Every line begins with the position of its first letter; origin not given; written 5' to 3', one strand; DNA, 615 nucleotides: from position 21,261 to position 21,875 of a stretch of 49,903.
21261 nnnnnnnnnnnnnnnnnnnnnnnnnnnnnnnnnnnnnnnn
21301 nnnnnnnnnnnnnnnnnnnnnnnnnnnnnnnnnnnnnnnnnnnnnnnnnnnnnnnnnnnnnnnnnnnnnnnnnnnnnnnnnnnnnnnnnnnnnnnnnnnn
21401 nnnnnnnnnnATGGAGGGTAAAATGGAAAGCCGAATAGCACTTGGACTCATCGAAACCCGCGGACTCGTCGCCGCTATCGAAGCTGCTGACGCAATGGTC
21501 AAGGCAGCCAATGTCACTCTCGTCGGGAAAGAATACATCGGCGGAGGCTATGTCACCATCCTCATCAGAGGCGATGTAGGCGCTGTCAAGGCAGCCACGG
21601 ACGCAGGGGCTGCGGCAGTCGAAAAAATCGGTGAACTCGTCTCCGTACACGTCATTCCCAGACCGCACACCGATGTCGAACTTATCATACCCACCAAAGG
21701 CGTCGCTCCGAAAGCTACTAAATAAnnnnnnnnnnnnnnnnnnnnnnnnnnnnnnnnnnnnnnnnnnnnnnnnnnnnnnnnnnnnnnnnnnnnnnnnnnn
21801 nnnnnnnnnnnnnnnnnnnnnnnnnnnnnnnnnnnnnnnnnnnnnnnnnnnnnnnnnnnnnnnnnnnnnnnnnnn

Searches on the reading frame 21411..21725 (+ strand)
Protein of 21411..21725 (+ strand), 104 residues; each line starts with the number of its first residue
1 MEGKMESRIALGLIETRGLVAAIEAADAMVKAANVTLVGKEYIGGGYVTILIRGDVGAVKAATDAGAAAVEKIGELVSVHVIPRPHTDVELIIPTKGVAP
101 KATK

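Call 11: search_protein_families(library=pfam, proteins=[window:21411-21725:+])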
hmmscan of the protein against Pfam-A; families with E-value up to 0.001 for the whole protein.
window:21411-21725:+ (104 aa): 1 family
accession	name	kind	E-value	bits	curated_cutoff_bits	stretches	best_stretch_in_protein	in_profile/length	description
PF00936.24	BMC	-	1.5e-30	105.4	24.5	1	10-85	1-75/75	BMC domain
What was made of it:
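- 21411..21725 (+): The BMC-H shell gene, the only canonical single-domain hexamer gene in the operon and the gene whose 3' end the hairpin follows. The real start is probably ATG 21423, behind a consensus Shine-Dalgarno GGAGGG at 21413-21418. Call 11: PF00936, 105 bits.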
